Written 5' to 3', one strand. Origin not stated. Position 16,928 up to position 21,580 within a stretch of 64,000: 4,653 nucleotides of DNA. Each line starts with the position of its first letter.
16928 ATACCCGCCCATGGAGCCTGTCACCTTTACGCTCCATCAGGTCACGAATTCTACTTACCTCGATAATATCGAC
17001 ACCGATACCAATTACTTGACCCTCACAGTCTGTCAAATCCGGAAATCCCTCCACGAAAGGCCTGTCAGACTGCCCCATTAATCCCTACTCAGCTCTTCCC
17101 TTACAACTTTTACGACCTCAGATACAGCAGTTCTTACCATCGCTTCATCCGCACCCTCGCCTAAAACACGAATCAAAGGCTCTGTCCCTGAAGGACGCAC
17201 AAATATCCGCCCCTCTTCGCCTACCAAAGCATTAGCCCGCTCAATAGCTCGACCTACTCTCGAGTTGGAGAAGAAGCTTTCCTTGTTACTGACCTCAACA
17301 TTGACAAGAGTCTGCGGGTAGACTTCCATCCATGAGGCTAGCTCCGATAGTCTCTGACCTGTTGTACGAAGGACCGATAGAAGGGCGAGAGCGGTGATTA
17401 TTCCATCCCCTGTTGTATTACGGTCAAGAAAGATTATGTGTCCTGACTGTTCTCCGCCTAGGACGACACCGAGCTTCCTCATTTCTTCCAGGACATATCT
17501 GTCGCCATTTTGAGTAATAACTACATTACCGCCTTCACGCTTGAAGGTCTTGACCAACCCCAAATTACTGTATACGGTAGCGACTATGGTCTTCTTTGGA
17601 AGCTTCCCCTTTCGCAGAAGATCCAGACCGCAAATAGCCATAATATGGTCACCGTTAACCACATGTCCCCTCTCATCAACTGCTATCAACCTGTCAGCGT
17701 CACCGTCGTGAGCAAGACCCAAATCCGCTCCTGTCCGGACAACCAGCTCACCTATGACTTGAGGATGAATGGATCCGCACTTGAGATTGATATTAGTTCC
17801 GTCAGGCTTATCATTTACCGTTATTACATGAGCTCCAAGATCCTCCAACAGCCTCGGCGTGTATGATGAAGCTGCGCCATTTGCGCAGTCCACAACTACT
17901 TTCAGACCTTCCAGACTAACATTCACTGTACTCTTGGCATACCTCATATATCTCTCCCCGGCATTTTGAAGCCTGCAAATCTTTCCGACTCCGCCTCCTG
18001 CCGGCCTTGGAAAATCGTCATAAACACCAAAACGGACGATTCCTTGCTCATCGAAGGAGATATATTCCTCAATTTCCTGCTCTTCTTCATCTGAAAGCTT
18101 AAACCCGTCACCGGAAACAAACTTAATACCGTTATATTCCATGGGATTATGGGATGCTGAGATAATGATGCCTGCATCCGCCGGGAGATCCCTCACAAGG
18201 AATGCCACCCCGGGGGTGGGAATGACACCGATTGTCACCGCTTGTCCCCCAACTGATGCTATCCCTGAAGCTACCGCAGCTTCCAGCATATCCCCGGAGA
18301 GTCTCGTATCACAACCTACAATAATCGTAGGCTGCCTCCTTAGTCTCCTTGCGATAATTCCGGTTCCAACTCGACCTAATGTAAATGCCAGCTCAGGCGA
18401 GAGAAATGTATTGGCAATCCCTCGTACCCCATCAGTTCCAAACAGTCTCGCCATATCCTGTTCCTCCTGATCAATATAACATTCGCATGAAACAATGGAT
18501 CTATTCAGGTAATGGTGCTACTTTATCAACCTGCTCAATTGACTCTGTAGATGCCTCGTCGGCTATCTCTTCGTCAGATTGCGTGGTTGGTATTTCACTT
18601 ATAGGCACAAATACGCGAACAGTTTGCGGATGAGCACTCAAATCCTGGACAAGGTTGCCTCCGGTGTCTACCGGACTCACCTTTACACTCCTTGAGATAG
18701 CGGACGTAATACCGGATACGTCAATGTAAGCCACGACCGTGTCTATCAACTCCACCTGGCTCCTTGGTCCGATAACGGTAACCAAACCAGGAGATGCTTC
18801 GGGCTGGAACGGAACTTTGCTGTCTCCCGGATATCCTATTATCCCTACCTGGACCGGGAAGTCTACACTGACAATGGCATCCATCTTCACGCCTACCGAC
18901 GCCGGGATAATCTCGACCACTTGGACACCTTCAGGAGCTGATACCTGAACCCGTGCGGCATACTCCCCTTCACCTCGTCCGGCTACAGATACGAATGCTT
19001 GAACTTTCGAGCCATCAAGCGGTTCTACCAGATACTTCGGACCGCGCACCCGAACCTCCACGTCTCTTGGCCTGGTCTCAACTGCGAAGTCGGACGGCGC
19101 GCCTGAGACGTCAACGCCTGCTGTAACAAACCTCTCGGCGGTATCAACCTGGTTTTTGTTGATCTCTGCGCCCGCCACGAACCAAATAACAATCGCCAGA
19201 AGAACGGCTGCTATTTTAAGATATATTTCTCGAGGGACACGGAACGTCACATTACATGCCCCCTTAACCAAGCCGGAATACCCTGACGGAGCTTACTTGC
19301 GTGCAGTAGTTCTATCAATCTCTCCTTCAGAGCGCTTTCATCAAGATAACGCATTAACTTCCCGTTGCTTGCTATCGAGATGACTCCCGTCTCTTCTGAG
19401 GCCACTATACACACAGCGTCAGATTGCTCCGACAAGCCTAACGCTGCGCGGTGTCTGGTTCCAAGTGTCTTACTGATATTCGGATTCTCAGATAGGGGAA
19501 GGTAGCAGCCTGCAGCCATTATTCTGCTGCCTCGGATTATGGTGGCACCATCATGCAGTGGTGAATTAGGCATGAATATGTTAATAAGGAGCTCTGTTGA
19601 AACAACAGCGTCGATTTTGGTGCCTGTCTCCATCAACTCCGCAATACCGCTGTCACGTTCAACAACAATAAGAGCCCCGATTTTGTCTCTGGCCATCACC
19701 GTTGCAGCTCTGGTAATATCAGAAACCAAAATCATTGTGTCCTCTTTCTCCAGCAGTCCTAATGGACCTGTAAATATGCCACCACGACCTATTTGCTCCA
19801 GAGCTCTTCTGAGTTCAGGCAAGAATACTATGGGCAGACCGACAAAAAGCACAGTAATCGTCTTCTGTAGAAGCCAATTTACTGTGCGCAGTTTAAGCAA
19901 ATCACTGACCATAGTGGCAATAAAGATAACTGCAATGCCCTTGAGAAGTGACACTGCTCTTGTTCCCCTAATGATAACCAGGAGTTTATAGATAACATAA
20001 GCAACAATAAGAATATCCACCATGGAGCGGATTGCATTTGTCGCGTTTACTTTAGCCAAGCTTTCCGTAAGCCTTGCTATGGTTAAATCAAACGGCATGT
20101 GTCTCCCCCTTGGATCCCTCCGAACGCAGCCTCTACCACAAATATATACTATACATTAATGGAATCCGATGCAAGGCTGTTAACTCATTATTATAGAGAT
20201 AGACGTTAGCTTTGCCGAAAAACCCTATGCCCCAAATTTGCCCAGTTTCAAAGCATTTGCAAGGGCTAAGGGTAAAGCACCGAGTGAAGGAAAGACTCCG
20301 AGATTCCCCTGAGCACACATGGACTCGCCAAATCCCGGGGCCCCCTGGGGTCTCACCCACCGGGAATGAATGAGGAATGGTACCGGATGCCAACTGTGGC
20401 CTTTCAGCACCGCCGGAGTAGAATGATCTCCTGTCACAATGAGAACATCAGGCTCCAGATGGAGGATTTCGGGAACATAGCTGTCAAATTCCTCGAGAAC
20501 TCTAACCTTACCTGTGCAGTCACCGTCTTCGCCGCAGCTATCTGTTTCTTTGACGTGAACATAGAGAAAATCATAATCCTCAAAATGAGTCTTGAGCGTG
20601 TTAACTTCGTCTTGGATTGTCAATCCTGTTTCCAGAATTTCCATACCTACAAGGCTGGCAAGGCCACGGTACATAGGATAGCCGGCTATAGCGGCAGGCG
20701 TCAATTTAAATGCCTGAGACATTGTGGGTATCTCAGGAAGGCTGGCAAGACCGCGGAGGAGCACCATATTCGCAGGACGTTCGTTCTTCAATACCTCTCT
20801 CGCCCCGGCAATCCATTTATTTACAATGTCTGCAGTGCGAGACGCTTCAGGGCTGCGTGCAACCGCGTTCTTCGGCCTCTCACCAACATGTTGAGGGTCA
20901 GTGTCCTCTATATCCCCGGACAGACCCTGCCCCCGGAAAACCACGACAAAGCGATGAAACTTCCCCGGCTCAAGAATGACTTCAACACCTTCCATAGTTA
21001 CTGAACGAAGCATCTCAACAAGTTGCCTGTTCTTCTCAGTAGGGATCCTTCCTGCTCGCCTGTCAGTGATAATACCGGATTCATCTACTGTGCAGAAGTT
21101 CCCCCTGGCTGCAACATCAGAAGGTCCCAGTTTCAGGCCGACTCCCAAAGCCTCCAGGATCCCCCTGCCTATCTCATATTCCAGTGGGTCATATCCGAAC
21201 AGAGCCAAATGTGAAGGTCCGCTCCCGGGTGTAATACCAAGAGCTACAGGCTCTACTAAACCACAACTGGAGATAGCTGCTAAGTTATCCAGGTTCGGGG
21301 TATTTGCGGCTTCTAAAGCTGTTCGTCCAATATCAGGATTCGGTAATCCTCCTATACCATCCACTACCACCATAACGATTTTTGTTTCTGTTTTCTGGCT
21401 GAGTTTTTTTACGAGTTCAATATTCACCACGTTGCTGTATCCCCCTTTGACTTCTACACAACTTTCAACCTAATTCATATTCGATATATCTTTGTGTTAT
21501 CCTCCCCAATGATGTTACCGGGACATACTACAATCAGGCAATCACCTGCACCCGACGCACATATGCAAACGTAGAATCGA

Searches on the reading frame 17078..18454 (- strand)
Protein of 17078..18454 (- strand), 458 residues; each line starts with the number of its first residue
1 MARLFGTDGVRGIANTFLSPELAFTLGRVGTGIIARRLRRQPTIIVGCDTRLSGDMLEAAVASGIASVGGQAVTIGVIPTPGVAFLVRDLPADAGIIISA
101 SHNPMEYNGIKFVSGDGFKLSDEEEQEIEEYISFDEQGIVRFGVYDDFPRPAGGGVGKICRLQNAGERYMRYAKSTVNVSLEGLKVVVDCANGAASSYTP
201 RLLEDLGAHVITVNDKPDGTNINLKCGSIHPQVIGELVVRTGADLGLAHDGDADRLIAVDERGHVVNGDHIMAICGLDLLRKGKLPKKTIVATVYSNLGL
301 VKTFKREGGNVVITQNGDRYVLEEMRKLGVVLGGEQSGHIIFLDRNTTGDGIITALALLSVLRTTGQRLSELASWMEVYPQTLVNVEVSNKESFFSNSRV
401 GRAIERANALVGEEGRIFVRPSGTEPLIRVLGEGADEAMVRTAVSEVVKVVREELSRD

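Call 76: search_protein_families(library=pfam, proteins=[window:17078-18454:-], max_evalue=0.00001)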
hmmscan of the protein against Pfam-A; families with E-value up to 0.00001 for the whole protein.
window:17078-18454:- (458 aa): 4 families
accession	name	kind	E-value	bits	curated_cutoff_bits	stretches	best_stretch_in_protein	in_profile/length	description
PF02878.22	PGM_PMM_I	-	4.2e-40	137.1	22.5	1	3-133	2-132/138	Phosphoglucomutase/phosphomannomutase, alpha/beta/alpha domain I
PF02880.22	PGM_PMM_III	-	1.8e-35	122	20.7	1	267-377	1-113/115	Phosphoglucomutase/phosphomannomutase, alpha/beta/alpha domain III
PF02879.22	PGM_PMM_II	-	3.4e-20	72.9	29.3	1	168-263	2-103/103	Phosphoglucomutase/phosphomannomutase, alpha/beta/alpha domain II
PF00408.26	PGM_PMM_IV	-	1.2e-12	48.1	23.1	1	383-449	1-67/68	Phosphoglucomutase/phosphomannomutase, C-terminal domain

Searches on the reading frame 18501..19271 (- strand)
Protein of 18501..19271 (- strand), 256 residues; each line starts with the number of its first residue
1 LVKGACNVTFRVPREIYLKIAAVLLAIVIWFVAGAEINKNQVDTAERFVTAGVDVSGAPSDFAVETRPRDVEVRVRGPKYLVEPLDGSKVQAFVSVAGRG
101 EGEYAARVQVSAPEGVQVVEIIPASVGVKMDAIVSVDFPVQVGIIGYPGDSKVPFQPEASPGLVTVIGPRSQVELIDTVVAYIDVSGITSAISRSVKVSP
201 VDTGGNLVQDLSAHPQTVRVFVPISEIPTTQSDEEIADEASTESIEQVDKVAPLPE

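Call 76: search_protein_families(library=pfam, proteins=[window:18501-19271:-], max_evalue=0.00001)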
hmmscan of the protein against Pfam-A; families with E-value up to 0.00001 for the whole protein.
window:18501-19271:- (256 aa): 1 family
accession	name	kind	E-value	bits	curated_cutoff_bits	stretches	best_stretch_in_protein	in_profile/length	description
PF07949.17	YbbR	-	1.8e-16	60.7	22.3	2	138-221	1-80/81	YbbR-like protein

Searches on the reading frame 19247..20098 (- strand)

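Call 76: search_protein_families(library=pfam, proteins=[window:19247-20098:-], max_evalue=0.00001)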
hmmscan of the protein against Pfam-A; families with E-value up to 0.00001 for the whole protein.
window:19247-20098:- (283 aa): 2 families
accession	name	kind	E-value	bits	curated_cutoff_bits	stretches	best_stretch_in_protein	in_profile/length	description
PF02457.21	DAC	-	2e-45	153.6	27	1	130-248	2-119/119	DisA bacterial checkpoint controller nucleotide-binding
PF19293.4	CdaA_N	-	1.5e-07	31.9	23.8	1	22-93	6-78/81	CdaA N-terminal transmembrane domain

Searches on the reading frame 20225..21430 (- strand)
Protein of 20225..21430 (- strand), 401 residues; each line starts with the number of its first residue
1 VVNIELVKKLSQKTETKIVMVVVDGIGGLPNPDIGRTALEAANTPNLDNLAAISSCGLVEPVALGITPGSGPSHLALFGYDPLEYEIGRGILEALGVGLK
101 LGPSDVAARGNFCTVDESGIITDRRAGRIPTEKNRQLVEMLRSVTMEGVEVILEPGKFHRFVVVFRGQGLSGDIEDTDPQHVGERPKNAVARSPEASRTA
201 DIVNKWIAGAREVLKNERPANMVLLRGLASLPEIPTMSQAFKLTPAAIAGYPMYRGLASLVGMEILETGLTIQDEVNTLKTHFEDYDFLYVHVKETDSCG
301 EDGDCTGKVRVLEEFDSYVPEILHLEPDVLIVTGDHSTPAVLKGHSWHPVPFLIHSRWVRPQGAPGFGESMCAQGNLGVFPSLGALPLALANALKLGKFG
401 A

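Call 76: search_protein_families(library=pfam, proteins=[window:20225-21430:-], max_evalue=0.00001)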
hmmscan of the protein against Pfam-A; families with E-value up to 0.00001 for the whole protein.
window:20225-21430:- (401 aa): 2 families
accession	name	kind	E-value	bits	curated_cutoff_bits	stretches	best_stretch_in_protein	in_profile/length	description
PF10143.14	PhosphMutase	-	8e-50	169.5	21.5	1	51-217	1-167/170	2,3-bisphosphoglycerate-independent phosphoglycerate mutase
PF01676.23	Metalloenzyme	-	6.5e-42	144.2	24.3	1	17-378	2-238/252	Metalloenzyme superfamily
